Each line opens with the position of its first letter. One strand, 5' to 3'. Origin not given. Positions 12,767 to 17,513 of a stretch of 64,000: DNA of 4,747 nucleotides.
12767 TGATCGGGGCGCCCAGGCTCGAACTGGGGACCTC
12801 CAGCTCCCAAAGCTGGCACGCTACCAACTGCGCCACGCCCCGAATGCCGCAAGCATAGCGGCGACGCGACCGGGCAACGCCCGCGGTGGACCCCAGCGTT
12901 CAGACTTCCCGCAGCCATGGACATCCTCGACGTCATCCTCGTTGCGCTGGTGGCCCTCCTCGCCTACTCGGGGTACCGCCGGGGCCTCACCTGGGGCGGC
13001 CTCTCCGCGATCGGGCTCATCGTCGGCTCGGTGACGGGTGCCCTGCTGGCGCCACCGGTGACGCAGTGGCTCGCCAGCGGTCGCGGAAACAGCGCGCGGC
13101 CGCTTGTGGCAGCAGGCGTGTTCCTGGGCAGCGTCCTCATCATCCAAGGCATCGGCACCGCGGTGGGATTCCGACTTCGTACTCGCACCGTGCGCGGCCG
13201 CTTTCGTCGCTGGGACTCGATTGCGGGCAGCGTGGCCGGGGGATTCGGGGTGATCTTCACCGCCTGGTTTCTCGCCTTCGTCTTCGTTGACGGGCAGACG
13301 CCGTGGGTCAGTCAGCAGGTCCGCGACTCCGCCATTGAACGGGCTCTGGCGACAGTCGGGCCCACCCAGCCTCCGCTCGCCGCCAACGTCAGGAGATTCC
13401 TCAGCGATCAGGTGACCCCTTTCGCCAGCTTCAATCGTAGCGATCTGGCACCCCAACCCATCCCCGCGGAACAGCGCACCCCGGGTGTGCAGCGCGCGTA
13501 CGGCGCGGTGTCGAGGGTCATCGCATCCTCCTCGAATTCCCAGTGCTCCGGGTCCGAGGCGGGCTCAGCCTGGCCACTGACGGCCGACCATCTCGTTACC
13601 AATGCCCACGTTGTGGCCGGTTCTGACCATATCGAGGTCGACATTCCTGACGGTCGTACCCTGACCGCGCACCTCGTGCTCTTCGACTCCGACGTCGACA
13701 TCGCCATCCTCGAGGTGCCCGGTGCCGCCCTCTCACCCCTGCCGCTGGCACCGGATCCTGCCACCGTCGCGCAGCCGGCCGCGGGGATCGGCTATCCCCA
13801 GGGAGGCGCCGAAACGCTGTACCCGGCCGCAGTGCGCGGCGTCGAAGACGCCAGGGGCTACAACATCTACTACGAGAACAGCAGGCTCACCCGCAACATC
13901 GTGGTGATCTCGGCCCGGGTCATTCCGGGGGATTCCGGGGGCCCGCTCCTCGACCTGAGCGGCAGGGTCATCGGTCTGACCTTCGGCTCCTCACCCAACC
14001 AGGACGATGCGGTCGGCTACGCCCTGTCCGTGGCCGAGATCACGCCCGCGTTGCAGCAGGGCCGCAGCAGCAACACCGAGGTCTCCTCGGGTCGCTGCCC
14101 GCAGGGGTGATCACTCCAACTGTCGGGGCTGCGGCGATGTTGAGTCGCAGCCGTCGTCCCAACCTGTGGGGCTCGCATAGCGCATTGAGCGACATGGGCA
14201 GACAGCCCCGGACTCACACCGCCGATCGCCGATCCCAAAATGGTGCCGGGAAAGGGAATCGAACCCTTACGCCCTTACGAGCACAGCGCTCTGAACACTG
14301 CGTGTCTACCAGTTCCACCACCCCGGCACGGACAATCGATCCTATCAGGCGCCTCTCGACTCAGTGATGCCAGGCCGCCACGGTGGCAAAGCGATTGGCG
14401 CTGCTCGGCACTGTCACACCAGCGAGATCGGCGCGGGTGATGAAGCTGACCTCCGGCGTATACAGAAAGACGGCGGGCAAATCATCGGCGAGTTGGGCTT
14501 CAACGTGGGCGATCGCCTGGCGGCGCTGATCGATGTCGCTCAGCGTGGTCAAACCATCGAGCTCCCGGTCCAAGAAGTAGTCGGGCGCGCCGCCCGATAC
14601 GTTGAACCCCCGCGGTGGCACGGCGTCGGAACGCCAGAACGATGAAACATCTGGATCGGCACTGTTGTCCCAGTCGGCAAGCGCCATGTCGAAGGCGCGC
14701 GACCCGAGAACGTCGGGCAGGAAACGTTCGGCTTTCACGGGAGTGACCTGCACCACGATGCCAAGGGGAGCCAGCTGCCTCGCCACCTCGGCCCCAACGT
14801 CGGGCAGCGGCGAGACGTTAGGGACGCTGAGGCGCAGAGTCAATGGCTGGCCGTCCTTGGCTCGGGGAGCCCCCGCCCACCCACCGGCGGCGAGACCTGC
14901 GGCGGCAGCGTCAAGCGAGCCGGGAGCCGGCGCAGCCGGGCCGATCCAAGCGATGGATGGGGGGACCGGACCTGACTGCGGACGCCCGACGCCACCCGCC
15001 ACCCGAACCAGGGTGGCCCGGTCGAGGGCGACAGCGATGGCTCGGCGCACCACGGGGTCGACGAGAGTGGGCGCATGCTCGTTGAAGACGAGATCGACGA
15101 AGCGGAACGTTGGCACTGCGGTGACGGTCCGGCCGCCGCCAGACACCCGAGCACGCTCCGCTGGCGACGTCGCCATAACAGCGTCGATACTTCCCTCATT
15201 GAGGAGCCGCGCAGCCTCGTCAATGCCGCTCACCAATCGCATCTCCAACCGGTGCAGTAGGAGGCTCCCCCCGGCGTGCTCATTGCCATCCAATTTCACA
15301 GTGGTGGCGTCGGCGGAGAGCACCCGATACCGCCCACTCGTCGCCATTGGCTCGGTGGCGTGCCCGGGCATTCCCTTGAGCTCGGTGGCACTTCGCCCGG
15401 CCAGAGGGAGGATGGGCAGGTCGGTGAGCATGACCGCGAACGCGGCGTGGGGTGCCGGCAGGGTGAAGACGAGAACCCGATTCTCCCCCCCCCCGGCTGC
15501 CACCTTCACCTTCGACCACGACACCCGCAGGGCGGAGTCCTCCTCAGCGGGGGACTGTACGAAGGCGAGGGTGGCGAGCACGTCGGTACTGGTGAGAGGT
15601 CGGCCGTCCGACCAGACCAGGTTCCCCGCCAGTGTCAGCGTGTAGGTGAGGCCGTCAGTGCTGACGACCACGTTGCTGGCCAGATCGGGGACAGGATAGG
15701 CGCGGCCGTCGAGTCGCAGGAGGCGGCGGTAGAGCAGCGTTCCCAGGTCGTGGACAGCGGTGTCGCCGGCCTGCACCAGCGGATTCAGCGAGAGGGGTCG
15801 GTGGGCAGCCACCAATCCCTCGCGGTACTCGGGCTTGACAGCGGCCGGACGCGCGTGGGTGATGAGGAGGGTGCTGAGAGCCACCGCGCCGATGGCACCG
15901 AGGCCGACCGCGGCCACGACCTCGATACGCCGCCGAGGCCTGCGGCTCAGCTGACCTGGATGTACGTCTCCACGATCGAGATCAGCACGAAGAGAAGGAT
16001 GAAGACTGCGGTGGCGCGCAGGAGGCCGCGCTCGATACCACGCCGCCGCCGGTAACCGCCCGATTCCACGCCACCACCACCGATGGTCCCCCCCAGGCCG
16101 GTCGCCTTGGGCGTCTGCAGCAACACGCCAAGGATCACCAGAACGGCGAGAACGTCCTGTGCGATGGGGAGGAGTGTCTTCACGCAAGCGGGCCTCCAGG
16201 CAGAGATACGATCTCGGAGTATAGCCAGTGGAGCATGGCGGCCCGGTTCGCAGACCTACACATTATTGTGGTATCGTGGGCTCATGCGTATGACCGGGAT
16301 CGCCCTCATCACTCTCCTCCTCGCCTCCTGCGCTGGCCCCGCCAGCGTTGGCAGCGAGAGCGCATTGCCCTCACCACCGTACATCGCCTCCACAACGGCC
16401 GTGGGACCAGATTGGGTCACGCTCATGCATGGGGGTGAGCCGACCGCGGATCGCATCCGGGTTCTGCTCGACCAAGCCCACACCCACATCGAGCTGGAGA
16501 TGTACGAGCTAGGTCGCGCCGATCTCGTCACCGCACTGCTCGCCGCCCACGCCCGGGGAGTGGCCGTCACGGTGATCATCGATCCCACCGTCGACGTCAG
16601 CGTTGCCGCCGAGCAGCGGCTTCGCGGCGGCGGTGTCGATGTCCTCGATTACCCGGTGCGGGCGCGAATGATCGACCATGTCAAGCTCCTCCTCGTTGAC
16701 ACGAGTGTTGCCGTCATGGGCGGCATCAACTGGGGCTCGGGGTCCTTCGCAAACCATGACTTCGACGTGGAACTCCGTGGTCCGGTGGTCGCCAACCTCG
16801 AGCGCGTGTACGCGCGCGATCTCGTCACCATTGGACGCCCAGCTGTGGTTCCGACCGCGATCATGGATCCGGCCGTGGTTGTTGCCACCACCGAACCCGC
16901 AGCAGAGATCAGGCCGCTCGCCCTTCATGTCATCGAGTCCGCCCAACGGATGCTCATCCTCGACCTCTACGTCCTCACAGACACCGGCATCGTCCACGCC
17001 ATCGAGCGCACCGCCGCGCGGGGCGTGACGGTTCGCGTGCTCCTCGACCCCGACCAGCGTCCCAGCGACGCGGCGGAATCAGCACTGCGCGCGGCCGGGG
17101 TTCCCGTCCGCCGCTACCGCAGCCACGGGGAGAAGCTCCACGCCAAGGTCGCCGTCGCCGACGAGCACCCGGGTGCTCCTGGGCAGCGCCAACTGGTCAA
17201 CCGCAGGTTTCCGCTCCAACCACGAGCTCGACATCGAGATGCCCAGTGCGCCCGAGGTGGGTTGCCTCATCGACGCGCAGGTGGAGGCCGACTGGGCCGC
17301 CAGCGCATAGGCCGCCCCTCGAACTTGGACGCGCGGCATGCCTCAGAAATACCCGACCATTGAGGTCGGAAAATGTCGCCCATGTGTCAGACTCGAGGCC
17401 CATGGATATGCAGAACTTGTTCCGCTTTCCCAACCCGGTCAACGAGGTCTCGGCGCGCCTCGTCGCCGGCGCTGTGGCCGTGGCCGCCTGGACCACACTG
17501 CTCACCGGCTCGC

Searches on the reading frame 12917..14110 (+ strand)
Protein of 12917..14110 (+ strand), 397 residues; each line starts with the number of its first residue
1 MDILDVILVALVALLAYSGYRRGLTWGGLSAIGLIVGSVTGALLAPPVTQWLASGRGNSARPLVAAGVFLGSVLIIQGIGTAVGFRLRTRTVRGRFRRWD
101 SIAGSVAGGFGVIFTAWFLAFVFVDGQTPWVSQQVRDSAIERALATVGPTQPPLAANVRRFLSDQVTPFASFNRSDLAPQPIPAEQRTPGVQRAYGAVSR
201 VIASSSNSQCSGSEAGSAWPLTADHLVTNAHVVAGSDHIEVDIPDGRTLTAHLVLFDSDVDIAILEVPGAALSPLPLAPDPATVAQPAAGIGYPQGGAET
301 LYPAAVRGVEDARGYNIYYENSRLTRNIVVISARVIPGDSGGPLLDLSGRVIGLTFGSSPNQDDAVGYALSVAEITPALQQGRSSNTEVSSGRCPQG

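Call 39: search_protein_families(library=pfam, proteins=[window:12917-14110:+], max_evalue=0.00001)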
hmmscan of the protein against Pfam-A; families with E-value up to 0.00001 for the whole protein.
window:12917-14110:+ (397 aa): 3 families
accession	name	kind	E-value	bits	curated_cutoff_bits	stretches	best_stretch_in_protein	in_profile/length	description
PF13365.12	Trypsin_2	-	3.1e-24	86.8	27.6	1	216-354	1-144/144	Trypsin-like peptidase domain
PF02674.22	Colicin_V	-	3.7e-14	53.4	29.3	1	4-145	1-140/144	Colicin V production protein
PF00089.32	Trypsin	-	1.8e-13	51.3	20.6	1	200-375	13-216/220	Trypsin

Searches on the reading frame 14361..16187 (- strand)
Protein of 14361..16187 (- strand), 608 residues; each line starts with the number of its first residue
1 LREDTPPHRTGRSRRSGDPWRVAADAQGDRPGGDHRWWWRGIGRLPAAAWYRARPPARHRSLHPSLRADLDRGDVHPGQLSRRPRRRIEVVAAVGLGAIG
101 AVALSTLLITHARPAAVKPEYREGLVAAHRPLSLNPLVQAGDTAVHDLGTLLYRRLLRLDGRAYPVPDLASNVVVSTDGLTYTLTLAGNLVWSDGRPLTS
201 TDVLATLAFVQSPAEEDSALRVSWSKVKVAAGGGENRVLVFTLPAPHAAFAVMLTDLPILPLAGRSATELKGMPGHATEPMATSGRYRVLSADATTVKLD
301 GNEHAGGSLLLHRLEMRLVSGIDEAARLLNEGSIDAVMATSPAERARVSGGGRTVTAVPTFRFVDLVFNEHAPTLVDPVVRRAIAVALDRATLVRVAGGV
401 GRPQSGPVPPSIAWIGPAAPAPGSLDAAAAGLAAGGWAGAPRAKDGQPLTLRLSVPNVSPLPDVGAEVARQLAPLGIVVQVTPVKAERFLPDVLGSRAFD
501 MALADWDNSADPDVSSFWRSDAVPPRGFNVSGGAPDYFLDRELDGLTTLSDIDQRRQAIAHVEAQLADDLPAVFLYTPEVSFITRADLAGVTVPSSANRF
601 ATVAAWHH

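Call 39: search_protein_families(library=pfam, proteins=[window:14361-16187:-], max_evalue=0.00001)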
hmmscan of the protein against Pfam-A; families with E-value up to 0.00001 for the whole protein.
window:14361-16187:- (608 aa): 1 family
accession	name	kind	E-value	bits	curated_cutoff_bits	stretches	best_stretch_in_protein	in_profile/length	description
PF00496.27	SBP_bac_5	-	4.4e-44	151.5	32.4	1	165-519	2-359/368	Bacterial extracellular solute-binding proteins, family 5 Middle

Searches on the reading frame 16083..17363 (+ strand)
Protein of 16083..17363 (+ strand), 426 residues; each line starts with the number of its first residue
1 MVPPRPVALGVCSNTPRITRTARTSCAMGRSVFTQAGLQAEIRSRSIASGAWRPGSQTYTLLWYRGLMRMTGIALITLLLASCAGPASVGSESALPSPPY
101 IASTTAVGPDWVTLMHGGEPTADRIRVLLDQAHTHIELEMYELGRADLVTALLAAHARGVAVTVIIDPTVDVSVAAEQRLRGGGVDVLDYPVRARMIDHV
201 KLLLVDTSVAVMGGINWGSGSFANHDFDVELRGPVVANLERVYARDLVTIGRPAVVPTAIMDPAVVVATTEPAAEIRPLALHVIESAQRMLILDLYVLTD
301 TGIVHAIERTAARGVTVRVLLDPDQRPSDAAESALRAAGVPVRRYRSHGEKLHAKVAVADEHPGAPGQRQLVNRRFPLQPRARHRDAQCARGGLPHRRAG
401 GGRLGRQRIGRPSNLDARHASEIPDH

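Call 39: search_protein_families(library=pfam, proteins=[window:16083-17363:+], max_evalue=0.00001)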
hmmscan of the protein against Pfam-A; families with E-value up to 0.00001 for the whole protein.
window:16083-17363:+ (426 aa): 1 family
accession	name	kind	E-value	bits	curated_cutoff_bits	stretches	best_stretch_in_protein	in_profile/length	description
PF13091.12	PLDc_2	-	1.4e-24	86.8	27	2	128-232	4-116/132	PLD-like domain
